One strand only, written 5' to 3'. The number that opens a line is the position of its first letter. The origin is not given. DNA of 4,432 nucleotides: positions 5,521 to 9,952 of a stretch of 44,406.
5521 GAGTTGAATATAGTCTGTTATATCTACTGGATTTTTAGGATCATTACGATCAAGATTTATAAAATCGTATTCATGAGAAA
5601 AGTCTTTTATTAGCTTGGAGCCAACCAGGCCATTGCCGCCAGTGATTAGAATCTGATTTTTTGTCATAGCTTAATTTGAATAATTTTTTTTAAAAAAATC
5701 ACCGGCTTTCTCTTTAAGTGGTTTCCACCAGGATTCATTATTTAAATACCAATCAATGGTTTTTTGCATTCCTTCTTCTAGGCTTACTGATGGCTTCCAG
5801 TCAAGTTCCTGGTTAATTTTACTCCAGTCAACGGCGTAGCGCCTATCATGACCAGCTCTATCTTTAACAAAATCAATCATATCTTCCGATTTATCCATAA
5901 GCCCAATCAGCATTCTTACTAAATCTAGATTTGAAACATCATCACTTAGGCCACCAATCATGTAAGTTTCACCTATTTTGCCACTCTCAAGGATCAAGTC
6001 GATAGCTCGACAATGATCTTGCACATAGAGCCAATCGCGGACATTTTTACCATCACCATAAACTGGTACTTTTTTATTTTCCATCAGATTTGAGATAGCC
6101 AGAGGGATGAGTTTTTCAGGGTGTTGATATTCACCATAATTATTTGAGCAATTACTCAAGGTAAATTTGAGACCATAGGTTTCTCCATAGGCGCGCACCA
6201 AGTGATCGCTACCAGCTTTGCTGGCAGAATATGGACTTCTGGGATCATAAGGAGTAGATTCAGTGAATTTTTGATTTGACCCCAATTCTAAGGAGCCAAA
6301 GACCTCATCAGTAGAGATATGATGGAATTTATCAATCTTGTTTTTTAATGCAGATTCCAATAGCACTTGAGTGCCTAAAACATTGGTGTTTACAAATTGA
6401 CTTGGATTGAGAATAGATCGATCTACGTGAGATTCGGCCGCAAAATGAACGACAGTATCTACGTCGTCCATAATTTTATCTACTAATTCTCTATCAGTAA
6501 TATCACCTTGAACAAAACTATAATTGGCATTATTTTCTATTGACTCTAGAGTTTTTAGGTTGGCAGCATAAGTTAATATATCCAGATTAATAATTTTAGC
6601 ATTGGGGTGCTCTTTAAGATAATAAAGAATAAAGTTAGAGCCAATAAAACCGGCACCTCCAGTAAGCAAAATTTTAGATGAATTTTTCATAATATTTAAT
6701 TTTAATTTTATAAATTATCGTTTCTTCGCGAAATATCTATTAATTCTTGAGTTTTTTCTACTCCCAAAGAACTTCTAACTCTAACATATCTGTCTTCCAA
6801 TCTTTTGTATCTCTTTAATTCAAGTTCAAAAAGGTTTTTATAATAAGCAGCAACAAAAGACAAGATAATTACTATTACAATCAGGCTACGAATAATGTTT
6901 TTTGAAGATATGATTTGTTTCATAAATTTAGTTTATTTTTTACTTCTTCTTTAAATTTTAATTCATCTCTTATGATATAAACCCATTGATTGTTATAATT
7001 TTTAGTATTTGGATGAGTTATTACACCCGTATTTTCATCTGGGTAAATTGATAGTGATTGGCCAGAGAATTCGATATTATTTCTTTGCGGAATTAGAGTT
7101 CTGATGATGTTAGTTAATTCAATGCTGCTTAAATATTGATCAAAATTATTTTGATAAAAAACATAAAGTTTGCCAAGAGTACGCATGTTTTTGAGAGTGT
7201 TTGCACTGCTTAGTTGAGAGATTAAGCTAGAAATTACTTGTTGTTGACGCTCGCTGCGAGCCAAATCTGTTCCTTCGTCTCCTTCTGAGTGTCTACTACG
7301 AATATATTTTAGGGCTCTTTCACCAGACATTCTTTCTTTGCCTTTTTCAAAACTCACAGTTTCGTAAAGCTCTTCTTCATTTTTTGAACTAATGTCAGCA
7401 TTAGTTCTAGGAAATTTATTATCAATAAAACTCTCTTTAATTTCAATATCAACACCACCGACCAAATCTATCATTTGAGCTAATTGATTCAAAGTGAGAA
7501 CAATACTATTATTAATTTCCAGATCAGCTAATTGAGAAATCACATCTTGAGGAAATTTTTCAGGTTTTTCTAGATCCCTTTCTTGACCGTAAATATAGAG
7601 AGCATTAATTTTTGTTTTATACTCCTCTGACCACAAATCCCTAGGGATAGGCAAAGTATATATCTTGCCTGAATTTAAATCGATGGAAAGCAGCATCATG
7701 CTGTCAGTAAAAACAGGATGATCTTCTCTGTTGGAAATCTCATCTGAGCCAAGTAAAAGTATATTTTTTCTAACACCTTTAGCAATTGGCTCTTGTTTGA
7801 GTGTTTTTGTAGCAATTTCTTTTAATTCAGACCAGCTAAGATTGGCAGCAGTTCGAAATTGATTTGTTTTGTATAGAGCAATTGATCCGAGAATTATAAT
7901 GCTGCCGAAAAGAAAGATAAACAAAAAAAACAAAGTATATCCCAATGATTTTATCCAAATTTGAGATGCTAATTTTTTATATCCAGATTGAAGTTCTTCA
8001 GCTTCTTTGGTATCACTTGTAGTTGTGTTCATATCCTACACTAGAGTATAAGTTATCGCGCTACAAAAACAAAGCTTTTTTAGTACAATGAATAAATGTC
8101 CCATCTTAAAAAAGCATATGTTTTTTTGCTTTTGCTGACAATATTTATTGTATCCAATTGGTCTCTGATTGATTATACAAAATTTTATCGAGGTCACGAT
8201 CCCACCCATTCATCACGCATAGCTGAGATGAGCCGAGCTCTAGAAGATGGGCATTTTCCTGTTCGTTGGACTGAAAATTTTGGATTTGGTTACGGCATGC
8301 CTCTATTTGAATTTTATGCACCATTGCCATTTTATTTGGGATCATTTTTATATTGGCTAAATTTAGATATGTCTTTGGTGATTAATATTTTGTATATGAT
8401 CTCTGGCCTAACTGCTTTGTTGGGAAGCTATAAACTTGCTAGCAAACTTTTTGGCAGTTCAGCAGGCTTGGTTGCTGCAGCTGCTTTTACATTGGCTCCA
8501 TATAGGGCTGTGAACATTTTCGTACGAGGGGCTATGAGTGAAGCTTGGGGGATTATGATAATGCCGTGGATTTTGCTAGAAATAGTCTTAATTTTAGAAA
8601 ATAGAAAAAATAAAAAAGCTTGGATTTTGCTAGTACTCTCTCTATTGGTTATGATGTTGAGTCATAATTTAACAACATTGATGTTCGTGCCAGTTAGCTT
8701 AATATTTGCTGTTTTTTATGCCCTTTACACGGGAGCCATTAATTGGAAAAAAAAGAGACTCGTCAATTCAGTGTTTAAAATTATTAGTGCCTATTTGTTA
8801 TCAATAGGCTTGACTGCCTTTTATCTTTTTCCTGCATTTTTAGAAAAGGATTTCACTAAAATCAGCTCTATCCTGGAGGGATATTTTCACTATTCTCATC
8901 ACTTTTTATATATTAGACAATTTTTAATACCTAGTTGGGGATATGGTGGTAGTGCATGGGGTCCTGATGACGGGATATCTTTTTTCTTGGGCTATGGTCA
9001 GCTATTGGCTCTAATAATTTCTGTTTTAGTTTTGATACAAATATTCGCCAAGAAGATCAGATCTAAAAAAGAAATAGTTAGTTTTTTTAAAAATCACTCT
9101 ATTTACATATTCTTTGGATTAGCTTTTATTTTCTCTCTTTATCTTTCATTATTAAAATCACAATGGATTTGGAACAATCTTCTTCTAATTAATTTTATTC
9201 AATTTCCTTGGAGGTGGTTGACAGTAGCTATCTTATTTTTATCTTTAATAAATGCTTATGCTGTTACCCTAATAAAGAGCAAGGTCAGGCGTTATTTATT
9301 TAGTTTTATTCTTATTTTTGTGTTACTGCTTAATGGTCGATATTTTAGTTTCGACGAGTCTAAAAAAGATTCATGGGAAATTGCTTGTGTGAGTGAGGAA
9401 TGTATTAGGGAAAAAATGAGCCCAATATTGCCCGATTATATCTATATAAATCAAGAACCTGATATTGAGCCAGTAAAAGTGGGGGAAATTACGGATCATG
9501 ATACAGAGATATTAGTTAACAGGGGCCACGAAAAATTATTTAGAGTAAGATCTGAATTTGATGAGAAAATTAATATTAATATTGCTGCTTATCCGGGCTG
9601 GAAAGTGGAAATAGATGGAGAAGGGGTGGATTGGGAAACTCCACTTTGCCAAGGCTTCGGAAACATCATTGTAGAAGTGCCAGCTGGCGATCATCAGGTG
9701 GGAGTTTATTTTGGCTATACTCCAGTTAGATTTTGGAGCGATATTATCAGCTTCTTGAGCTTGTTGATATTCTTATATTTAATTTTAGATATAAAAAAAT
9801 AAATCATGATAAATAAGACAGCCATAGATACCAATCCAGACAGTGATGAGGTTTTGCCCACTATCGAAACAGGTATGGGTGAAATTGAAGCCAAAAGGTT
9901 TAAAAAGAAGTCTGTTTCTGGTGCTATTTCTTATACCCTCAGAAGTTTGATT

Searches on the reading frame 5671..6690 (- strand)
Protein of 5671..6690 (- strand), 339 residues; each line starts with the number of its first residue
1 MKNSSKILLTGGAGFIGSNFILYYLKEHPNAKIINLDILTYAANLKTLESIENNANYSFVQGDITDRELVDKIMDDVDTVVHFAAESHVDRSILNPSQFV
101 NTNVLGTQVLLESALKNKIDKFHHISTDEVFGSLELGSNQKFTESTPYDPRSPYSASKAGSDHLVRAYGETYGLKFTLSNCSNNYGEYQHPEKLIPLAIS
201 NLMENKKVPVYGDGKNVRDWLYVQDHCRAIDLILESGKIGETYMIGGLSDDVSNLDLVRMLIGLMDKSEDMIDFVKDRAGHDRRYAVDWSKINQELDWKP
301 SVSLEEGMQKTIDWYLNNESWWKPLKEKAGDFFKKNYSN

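Call 5: search_protein_families(library=pfam, proteins=[window:5671-6690:-], max_evalue=0.001)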
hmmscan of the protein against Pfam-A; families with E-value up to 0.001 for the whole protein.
window:5671-6690:- (339 aa): 8 families
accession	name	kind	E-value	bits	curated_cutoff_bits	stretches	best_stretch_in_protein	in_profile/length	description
PF16363.11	GDP_Man_Dehyd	-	2.7e-83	280.6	27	1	8-311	1-332/332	GDP-mannose 4,6 dehydratase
PF01370.27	Epimerase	-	7.6e-66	222.4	20.9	1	7-246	1-240/240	NAD dependent epimerase/dehydratase family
PF01073.25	3Beta_HSD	-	3.2e-23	82.6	22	1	9-225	2-220/280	3-beta hydroxysteroid dehydrogenase/isomerase family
PF02719.21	Polysacc_synt_2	-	2.6e-20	73.2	20.2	1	7-133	1-134/293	Polysaccharide biosynthesis protein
PF07993.18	NAD_binding_4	-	6.3e-15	55.5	20.1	1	9-183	1-206/258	Male sterility protein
PF04321.23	RmlD_sub_bind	-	9.2e-13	48.3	27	1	6-172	2-143/287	RmlD substrate binding domain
PF13460.12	NAD_binding_10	-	1.9e-05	25.1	27.2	1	39-169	23-135/184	NAD(P)H-binding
PF00106.31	adh_short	-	7.5e-05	22.7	26.6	0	7-78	3-72/195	short chain dehydrogenase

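Call 9: search_protein_families(library=ncbifam, proteins=[window:5671-6690:-], max_evalue=0.001)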
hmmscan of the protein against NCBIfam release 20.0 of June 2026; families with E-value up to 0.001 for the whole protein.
window:5671-6690:- (339 aa): 28 families (the best 25 are shown)
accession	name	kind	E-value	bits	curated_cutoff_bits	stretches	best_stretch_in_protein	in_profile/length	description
TIGR01181.1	dTDP_gluc_dehyt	equivalog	9.4e-147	488.2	365.1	1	6-325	1-321/321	dTDP-glucose 4,6-dehydratase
NF007490.0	PRK10084.1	subfamily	3.9e-111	371.5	649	1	6-330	2-349/361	dTDP-glucose 4,6-dehydratase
NF007582.0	PRK10217.1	equivalog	2.5e-107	359.1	698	1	6-327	3-343/355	dTDP-glucose 4,6-dehydratase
TIGR04180.1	EDH_00030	hypoth_equivalog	1.2e-40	139.4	475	1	7-302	1-296/297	NAD-dependent 4,6-dehydratase LegB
TIGR01179.1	galE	equivalog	6.8e-36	123.7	262.3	1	6-318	1-328/332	UDP-glucose 4-epimerase GalE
TIGR02622.1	CDP_4_6_dhtase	equivalog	2.9e-26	92.5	278.45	1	4-317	4-332/352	CDP-glucose 4,6-dehydratase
TIGR02197.1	heptose_epim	equivalog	1.8e-23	83.2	274.6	1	7-317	1-315/316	ADP-glyceromanno-heptose 6-epimerase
NF007956.0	PRK10675.1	subfamily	2.2e-23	82.9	394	1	6-160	2-155/338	UDP-glucose 4-epimerase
TIGR03589.1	PseB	equivalog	2.3e-20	72.8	407.75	1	1-142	1-140/324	UDP-N-acetylglucosamine 4,6-dehydratase (inverting)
TIGR01472.1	gmd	equivalog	1.3e-19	70.7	415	1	54-254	53-259/342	GDP-mannose 4,6-dehydratase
NF011728.1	PRK15181.1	equivalog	1.9e-19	69.9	760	1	6-320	17-342/348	Vi polysaccharide biosynthesis UDP-N-acetylglucosaminuronic acid C-4 epimerase TviC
TIGR03466.1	HpnA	hypoth_equivalog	2.3e-19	69.5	367.65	1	6-260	2-241/327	hopanoid-associated sugar epimerase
NF052578.1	StrlDmthSdmBMthl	equivalog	8.6e-15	55.3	600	1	8-253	4-235/328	sterol demethylase protein SdmB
NF008872.0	PRK11908.1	equivalog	9.7e-14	51.1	294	1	5-318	2-338/349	bifunctional UDP-4-keto-pentose/UDP-xylose synthase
NF047922.1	GDPFucSynFcl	equivalog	1.3e-13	51.1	500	1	63-319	38-305/308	GDP-L-fucose synthase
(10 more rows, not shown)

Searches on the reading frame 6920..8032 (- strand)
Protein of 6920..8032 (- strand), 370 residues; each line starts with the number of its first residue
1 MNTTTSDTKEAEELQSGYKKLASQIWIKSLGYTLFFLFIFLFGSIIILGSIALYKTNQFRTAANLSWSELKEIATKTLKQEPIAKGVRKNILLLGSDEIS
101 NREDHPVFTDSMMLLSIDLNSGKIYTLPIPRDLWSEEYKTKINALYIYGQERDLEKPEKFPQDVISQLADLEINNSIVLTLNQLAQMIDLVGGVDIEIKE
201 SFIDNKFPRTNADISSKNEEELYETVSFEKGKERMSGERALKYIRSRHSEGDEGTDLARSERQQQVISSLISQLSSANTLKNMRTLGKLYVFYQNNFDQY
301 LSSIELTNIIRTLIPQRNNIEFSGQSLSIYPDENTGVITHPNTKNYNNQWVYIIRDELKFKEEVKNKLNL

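Call 5: search_protein_families(library=pfam, proteins=[window:6920-8032:-], max_evalue=0.001)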
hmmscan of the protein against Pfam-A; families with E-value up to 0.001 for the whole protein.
window:6920-8032:- (370 aa): 1 family
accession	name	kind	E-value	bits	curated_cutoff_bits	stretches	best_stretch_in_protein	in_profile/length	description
PF03816.19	LytR_cpsA_psr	-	3.4e-28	99.1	24.6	1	109-275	2-149/150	LytR_cpsA_psr family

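Call 32: find_homologous_proteins(query=window:6920-8032:-, max_evalue=1e-10)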
Query window:6920-8032:- (370 aa): 516 proteins with E <= 1e-10 among 4868 candidates; the best 120 are listed.
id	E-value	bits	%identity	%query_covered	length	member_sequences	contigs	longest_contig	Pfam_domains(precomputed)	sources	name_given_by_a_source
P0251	1.0e-236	803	100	100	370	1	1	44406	PF03816.20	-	-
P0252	5.4e-166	570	68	100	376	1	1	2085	PF03816.20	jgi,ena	-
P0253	5.5e-101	356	46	96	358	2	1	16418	PF03816.20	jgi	jgi:anionic cell wall polymer biosynthesis LytR-Cps2A-Psr (LCP) family protein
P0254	2.8e-100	354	50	88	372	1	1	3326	PF03816.20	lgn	-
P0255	2.2e-99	351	50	96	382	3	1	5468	PF03816.20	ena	-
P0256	6.3e-99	350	48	94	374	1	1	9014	PF03816.20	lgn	-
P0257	2.3e-98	348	48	93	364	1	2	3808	PF03816.20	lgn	-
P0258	1.3e-97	345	47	94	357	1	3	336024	PF03816.20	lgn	-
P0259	1.6e-97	345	48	93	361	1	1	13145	PF03816.20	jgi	jgi:LCP family protein required for cell wall assembly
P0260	5.2e-97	343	47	94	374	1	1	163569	PF03816.20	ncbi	-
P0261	1.7e-95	338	48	93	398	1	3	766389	PF03816.20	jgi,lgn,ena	-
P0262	4.6e-95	337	47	93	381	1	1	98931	PF03816.20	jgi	jgi:LCP family protein required for cell wall assembly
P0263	3.0e-93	331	43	94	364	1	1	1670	PF03816.20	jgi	jgi:anionic cell wall polymer biosynthesis LytR-Cps2A-Psr (LCP) family protein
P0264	1.1e-92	329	44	97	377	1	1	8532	PF03816.20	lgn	-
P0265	1.2e-92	329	45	93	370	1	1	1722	PF03816.20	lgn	-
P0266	1.4e-92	329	45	94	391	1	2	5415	PF03816.20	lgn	-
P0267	2.2e-92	328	45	94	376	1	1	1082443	PF03816.20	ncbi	-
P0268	2.8e-92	328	47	87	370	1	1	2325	PF03816.20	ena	-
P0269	5.8e-92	327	47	96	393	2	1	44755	PF03816.20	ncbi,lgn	ncbi:MAG: LCP family protein [Candidatus Woesebacteria bacterium]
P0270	8.6e-92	326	45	94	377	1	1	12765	PF03816.20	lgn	-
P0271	1.4e-91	325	46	97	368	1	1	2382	PF03816.20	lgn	-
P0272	5.0e-91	324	46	92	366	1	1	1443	PF03816.20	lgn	-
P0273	5.7e-91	323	46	86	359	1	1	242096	PF03816.20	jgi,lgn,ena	-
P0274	6.5e-91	323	45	94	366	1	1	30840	PF03816.20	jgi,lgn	jgi:LCP family protein required for cell wall assembly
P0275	8.5e-91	323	46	100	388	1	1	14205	PF03816.20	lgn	-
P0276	8.8e-91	323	45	94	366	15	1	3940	PF03816.20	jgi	jgi:LCP family protein required for cell wall assembly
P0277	9.1e-91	323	45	92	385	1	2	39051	PF03816.20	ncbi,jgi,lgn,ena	jgi:LCP family protein required for cell wall assembly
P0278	2.9e-90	321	41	94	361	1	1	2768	PF03816.20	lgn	-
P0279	3.5e-90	321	47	91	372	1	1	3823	PF03816.20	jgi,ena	-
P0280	3.9e-90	321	44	94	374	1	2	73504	PF03816.20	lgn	-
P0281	6.1e-90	320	43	99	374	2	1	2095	PF03816.20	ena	-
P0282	6.3e-90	320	44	93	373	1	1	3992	PF03816.20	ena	-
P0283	7.8e-90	320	45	96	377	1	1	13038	PF03816.20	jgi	jgi:LCP family protein required for cell wall assembly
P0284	2.0e-89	318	44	100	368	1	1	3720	PF03816.20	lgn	-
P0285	2.2e-89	318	44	94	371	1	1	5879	PF03816.20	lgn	-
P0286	2.2e-89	318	46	86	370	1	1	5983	PF03816.20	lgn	-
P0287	2.3e-89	318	43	99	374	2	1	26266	PF03816.20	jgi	-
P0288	2.5e-89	318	45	96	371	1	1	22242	PF03816.20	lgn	-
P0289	2.7e-89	318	44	94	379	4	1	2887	PF03816.20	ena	-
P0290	3.4e-89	318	44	95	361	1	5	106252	PF03816.20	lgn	-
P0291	3.5e-89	318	42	94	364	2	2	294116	PF03816.20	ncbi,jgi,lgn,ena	-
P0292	4.0e-89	317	43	94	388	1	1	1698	PF03816.20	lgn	-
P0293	5.3e-89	317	45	93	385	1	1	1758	PF03816.20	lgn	-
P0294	5.4e-89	317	45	92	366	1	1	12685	PF03816.20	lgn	-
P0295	5.6e-89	317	46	86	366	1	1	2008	PF03816.20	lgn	-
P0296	6.6e-89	317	46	94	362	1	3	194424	PF03816.20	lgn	-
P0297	7.0e-89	317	43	99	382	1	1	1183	PF03816.20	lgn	-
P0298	7.1e-89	317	44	88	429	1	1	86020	PF03816.20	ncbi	-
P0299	7.3e-89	316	44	94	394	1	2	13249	PF03816.20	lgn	-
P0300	9.2e-89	316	45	84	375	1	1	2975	PF03816.20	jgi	jgi:anionic cell wall polymer biosynthesis LytR-Cps2A-Psr (LCP) family protein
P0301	1.1e-88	316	46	86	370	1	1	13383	PF03816.20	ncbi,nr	ncbi:MAG: hypothetical protein GF390_00560 [Candidatus Pacebacteria bacterium]|nr:hypothetical prote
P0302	1.2e-88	316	46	87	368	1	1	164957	PF03816.20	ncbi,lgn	-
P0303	1.4e-88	316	44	94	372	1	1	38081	PF03816.20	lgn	-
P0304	1.4e-88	316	47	93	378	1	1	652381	PF03816.20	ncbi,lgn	ncbi:MAG: LCP family protein [Patescibacteria group bacterium]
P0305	1.5e-88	315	42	99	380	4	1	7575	PF03816.20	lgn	-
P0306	2.1e-88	315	43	93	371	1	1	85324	PF03816.20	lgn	-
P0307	2.6e-88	315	45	89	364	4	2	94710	PF03816.20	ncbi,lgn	-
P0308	3.7e-88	314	44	94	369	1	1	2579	PF03816.20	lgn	-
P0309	3.8e-88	314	45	99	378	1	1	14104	PF03816.20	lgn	-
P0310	6.0e-88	313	42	93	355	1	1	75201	PF03816.20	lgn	-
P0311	1.0e-87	313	44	94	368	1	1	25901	PF03816.20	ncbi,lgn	-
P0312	1.4e-87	312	43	94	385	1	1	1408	PF03816.20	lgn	-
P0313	1.9e-87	312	44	99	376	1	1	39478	PF03816.20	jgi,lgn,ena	-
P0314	2.0e-87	312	44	94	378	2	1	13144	PF03816.20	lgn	-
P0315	2.9e-87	311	43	94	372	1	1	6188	PF03816.20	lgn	-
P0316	3.7e-87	311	45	93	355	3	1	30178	PF03816.20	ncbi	-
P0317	4.2e-87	311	44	90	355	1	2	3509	PF03816.20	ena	-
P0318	4.2e-87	311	42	97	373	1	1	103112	PF03816.20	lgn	-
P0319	5.0e-87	310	43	94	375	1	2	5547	PF03816.20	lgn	-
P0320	6.5e-87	310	43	93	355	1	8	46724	PF03816.20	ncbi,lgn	-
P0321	7.6e-87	310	42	99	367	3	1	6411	PF03816.20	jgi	-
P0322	9.5e-87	310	46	92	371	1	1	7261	PF03816.20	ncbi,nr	ncbi:MAG: LCP family protein [Patescibacteria group bacterium]|nr:LCP family protein [Patescibacteri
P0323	1.6e-86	309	45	87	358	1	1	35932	PF03816.20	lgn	-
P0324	1.6e-86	309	43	93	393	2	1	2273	PF03816.20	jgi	jgi:LCP family protein required for cell wall assembly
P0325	2.3e-86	308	43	91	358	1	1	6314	PF03816.20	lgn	-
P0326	2.3e-86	308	45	92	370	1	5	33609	PF03816.20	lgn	-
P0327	2.6e-86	308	45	93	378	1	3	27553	PF03816.20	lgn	-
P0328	3.1e-86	308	42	94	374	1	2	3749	PF03816.20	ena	-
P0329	4.8e-86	307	43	93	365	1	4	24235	PF03816.20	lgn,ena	-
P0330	5.7e-86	307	42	97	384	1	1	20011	PF03816.20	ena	-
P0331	6.2e-86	307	42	92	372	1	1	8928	PF03816.20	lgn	-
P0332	6.5e-86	307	48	85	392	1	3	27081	PF03816.20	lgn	-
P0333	8.0e-86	307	43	92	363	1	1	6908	PF03816.20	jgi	jgi:LCP family protein required for cell wall assembly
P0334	8.0e-86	307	46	91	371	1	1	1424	PF03816.20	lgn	-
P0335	9.4e-86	306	44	93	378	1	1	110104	PF03816.20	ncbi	-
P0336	1.0e-85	306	46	86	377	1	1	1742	PF03816.20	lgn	-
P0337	1.1e-85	306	46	91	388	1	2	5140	PF03816.20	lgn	-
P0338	1.5e-85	306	43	97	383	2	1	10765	PF03816.20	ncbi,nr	ncbi:MAG: LCP family protein [Candidatus Pacebacteria bacterium]|nr:LCP family protein [Candidatus P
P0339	1.5e-85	306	43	94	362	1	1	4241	PF03816.20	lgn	-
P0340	1.6e-85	305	41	96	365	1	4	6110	PF03816.20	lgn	-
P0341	1.9e-85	305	45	93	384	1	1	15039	PF03816.20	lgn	-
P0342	2.5e-85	305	43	95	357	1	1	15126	PF03816.20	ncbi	-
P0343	3.5e-85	304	44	91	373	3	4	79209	PF03816.20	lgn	-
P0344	4.3e-85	304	44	97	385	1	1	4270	PF03816.20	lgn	-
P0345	4.6e-85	304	43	94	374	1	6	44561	PF03816.20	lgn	-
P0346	4.8e-85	304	43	83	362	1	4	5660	PF03816.20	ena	-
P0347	5.0e-85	304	43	94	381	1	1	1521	PF03816.20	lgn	-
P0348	7.8e-85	303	44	93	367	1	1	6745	PF03816.20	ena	-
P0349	8.8e-85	303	42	98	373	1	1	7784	PF03816.20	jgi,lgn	jgi:LCP family protein required for cell wall assembly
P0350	1.0e-84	303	44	90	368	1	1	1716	PF03816.20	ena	-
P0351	1.1e-84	303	44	96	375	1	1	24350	PF03816.20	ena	-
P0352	1.3e-84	303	42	94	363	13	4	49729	PF03816.20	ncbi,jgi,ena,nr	ncbi:MAG: hypothetical protein COU65_01080 [Candidatus Pacebacteria bacterium CG10_big_fil_rev_8_21_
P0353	1.3e-84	303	42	94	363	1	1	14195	PF03816.20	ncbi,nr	ncbi:LCP family protein [Candidatus Woesebacteria bacterium]|nr:LCP family protein [Candidatus Woese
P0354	1.6e-84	302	42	93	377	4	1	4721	PF03816.20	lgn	-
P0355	1.9e-84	302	43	94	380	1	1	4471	PF03816.20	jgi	jgi:anionic cell wall polymer biosynthesis LytR-Cps2A-Psr (LCP) family protein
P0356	1.9e-84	302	44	90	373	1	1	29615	PF03816.20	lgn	-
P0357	3.8e-84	301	43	94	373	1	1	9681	PF03816.20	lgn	-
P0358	4.6e-84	301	41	99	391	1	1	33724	PF03816.20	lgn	-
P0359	6.9e-84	300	44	98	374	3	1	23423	PF03816.20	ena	-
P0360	1.1e-83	299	43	93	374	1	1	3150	PF03816.20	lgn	-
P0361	1.2e-83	299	42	94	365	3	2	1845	PF03816.20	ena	-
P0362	1.5e-83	299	44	92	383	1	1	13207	PF03816.20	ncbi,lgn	ncbi:MAG: LCP family protein [Candidatus Paceibacterota bacterium]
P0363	1.6e-83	299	42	90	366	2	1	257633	PF03816.20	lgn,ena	-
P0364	2.2e-83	298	44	92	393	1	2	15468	PF03816.20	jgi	jgi:LCP family protein required for cell wall assembly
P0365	3.3e-83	298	51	76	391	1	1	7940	PF03816.20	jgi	jgi:LCP family protein required for cell wall assembly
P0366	3.5e-83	298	44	93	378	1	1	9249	PF03816.20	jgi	jgi:anionic cell wall polymer biosynthesis LytR-Cps2A-Psr (LCP) family protein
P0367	3.6e-83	298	38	94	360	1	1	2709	PF03816.20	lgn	-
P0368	5.8e-83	297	41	94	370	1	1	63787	PF03816.20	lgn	-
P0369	6.3e-83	297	45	91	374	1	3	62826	PF03816.20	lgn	-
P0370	7.2e-83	297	43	99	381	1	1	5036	PF03816.20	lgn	-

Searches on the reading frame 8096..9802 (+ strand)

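Call 5: search_protein_families(library=pfam, proteins=[window:8096-9802:+], max_evalue=0.001)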
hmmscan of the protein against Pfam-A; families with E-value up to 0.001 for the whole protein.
window:8096-9802:+ (568 aa): 3 families
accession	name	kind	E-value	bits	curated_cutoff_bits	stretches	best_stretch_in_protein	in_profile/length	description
PF11847.13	GT-C_AftD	-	5.9e-06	24.9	26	1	106-204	85-183/661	Alpha-(1->3)-arabinofuranosyltransferase, N-terminal GT-C domain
PF13231.12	PMT_2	-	1.2e-05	26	26.1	1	75-209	3-133/160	Dolichyl-phosphate-mannose-protein mannosyltransferase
PF10131.15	PTPS_related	-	0.00019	20.5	26.4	0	71-412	1-300/621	6-pyruvoyl-tetrahydropterin synthase related domain; membrane protein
